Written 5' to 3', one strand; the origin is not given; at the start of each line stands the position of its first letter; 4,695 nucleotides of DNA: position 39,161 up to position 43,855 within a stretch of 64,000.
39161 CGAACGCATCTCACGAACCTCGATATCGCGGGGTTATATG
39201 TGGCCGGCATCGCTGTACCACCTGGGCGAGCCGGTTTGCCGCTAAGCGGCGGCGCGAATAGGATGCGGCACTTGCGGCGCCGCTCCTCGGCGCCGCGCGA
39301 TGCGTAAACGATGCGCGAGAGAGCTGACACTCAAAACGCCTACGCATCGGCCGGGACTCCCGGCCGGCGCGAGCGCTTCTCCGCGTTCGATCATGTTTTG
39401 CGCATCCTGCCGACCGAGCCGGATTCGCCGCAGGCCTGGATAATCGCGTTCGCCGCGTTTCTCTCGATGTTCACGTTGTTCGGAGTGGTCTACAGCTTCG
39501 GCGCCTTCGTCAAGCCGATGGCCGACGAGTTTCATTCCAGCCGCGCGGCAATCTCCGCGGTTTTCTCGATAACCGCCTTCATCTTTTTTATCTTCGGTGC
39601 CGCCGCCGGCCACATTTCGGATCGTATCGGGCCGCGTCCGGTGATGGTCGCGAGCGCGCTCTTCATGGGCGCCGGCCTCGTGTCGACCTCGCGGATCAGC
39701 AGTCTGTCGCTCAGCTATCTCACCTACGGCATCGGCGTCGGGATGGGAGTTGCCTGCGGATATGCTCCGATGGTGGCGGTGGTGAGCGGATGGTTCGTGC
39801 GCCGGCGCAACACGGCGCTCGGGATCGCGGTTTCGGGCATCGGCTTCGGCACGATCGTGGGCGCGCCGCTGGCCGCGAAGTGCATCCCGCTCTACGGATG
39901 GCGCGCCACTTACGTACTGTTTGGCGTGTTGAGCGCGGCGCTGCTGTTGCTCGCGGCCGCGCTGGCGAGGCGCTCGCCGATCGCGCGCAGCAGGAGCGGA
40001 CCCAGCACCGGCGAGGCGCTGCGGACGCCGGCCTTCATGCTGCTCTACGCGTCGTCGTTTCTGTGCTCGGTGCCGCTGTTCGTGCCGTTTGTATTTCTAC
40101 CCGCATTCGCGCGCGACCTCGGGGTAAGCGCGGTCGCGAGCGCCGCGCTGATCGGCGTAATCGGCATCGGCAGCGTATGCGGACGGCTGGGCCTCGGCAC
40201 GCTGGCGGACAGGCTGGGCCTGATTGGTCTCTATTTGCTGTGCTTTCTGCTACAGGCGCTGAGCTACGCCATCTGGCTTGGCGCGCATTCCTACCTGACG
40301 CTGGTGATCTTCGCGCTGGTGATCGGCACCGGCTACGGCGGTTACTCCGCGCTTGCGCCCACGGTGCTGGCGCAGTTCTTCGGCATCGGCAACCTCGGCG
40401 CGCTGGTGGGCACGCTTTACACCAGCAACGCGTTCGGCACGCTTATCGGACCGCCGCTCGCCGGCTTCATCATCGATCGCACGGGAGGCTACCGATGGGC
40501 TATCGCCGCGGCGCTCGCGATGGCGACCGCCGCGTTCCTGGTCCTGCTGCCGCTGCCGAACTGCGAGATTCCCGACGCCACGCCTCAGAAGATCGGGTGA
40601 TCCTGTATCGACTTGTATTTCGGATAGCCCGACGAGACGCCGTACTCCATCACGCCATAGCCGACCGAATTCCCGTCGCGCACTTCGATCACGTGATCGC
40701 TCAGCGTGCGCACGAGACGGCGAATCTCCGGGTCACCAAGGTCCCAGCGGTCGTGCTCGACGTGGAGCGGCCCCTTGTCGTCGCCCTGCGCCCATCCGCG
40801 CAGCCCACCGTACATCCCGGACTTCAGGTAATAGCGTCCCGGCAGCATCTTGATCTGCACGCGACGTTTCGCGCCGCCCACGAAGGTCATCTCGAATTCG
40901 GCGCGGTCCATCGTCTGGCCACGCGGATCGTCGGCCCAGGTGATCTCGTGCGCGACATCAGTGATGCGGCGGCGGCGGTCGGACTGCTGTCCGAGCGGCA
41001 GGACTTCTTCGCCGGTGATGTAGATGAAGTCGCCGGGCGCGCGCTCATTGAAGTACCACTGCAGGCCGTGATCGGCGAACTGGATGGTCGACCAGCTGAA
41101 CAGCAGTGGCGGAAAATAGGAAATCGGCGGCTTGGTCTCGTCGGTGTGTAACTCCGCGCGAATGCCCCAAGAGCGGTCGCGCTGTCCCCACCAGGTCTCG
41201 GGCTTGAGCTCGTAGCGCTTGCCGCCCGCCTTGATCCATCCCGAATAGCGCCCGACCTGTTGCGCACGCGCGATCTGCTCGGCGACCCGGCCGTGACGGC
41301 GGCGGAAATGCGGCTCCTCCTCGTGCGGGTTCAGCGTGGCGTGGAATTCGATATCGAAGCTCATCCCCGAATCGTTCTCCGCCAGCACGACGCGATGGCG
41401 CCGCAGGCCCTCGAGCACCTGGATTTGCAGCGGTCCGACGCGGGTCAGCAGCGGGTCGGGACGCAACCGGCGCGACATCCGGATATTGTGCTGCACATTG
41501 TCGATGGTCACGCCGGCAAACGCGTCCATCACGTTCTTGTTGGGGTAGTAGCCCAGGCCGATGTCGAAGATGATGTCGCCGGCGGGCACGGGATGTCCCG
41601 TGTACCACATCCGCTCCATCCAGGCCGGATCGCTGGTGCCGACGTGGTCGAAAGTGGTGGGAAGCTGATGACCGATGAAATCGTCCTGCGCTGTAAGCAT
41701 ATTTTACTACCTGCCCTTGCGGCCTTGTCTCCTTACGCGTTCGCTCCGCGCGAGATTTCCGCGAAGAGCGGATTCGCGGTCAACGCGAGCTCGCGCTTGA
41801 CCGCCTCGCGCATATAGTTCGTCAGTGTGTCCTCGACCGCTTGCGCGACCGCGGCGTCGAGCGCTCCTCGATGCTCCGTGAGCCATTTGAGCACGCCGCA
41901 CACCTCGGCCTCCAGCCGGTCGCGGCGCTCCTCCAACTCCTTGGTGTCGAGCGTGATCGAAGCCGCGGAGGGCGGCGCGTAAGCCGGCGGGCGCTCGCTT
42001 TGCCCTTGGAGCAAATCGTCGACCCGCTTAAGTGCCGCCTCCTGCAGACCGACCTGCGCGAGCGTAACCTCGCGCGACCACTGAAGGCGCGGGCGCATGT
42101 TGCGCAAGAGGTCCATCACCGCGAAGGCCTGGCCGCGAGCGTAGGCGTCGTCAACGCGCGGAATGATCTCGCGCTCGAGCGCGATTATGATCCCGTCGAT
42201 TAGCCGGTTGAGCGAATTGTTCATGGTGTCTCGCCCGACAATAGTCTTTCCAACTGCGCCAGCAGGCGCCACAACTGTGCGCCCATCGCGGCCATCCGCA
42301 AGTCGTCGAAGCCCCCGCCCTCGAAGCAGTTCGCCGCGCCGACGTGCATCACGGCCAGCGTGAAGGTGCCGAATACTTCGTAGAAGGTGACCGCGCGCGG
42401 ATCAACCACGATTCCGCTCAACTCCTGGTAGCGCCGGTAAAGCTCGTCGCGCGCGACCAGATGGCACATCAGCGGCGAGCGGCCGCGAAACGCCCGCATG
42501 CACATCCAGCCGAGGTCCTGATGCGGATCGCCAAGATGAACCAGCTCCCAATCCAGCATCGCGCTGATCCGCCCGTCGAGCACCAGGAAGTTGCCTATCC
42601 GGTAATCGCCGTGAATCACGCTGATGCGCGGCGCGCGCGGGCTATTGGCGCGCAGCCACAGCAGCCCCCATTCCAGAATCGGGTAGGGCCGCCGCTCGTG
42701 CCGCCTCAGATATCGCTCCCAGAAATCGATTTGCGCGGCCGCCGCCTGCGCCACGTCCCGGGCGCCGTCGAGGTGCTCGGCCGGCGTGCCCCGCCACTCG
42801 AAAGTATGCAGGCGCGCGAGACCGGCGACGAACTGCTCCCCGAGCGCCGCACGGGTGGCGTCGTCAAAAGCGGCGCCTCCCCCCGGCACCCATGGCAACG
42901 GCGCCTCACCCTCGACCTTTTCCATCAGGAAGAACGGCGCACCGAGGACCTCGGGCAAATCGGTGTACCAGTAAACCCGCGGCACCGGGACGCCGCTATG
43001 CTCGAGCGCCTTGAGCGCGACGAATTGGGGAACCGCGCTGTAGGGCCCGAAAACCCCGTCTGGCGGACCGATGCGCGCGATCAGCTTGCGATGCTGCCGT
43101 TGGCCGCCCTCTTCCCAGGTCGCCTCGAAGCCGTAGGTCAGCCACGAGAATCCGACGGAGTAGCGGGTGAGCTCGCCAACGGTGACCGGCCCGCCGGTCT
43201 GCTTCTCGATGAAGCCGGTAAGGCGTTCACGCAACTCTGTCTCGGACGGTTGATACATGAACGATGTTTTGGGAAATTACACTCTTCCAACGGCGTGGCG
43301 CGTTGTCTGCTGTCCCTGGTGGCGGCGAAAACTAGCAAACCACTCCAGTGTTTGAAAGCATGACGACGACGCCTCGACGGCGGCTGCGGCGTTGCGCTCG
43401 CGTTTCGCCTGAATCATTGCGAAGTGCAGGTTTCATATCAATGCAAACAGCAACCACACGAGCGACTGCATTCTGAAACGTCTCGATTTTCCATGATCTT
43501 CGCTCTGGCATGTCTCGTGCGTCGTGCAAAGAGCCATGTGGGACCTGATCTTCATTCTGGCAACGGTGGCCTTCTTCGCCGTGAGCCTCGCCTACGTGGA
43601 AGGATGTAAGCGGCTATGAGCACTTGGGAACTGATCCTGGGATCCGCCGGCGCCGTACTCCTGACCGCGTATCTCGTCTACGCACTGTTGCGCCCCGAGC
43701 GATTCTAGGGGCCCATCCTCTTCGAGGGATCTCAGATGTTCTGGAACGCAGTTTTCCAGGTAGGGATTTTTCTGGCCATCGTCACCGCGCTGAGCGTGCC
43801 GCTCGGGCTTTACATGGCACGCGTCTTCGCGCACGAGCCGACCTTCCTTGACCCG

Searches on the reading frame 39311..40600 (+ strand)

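Call 70: search_protein_families(library=pfam, proteins=[window:39311-40600:+], max_evalue=0.0001)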
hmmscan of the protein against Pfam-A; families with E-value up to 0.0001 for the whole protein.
window:39311-40600:+ (429 aa): 3 families
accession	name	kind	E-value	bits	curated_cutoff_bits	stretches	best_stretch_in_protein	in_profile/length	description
PF07690.21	MFS_1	-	1.9e-46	159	33.4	2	50-303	2-266/347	Major Facilitator Superfamily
PF06779.20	MFS_4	-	4.6e-12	46.4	26.3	1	98-409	51-360/364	Uncharacterised MFS-type transporter YbfB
PF12832.13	MFS_1_like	-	4.6e-05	23.1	25.2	0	365-415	35-85/373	MFS_1 like family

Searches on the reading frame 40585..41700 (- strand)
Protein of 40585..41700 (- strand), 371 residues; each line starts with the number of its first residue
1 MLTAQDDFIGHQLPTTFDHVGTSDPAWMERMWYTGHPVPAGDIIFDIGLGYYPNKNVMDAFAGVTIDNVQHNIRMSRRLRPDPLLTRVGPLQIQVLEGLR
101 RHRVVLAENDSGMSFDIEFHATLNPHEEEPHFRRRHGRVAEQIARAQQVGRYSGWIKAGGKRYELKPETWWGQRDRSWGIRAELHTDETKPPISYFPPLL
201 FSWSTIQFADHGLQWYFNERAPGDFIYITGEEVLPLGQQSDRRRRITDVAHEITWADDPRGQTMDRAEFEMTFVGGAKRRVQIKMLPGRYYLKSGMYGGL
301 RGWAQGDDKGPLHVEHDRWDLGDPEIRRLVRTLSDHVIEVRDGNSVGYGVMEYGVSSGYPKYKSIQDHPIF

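Call 32: search_protein_families(library=pfam, proteins=[window:40585-41700:-], max_evalue=0.01)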
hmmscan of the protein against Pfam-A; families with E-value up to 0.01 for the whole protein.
window:40585-41700:- (371 aa): 1 family
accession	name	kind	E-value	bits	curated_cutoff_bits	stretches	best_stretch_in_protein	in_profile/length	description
PF23213.1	DUF7065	-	0.0021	18.6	27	1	109-181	115-183/183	Domain of unknown function (DUF7065)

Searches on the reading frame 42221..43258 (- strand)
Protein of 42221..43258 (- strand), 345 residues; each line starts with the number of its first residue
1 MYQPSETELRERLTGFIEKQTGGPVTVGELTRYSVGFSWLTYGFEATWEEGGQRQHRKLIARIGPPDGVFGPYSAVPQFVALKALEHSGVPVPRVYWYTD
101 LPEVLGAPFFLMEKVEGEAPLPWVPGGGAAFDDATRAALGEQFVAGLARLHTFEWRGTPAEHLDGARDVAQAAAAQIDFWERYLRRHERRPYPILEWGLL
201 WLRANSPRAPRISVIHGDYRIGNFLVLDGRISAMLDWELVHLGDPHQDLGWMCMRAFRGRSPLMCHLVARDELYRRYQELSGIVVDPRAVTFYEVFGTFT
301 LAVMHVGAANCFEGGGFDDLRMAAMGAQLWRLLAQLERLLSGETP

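Call 32: search_protein_families(library=pfam, proteins=[window:42221-43258:-], max_evalue=0.01)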
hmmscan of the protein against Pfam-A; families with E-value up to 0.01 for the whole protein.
window:42221-43258:- (345 aa): 1 family
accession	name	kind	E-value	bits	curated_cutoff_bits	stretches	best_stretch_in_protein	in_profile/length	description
PF01636.29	APH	-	9.8e-32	111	23.2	1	57-262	21-219/239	Phosphotransferase enzyme family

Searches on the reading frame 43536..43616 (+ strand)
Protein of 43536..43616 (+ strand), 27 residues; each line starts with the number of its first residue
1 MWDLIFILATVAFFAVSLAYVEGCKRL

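Call 32: search_protein_families(library=pfam, proteins=[window:43536-43616:+], max_evalue=0.01)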
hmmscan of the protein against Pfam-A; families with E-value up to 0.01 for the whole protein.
seq(27 aa): 0 families

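Call 56: search_protein_families(library=ncbifam, proteins=[window:43536-43616:+], max_evalue=1)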
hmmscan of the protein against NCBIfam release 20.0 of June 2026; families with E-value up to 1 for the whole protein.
seq(27 aa): 1 family
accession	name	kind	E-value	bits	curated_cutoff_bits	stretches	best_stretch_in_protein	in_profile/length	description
NF043072.1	GAS_sig_Nterm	subfamily_domain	0.13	11.8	44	1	5-19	7-21/33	SpoV family signaling peptide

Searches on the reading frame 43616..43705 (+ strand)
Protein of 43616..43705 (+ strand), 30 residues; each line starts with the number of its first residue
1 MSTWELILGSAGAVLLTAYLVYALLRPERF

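Call 32: search_protein_families(library=pfam, proteins=[window:43616-43705:+], max_evalue=0.01)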
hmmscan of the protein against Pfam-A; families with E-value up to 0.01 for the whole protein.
seq(30 aa): 1 family
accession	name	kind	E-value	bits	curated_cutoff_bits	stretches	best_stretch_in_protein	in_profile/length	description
PF09604.15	Potass_KdpF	-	4.7e-09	36.4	21.2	1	7-30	1-24/24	F subunit of K+-transporting ATPase (Potass_KdpF)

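Call 56: search_protein_families(library=ncbifam, proteins=[window:43616-43705:+], max_evalue=1)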
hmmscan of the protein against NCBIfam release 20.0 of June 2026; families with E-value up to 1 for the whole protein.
seq(30 aa): 4 families
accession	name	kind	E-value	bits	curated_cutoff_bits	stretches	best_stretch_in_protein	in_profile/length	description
TIGR02115.1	potass_kdpF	equivalog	1.1e-08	34.8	26.85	1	13-30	7-24/24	K(+)-transporting ATPase subunit F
NF011342.0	PRK14759.1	equivalog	2.1e-05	24.6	53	1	11-30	10-29/29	K(+)-transporting ATPase subunit F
NF011332.0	PRK14748.1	equivalog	0.014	15.4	56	1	15-30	14-29/29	K(+)-transporting ATPase subunit F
NF011334.0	PRK14750.1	equivalog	0.037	13.9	53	1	14-30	13-29/29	K(+)-transporting ATPase subunit F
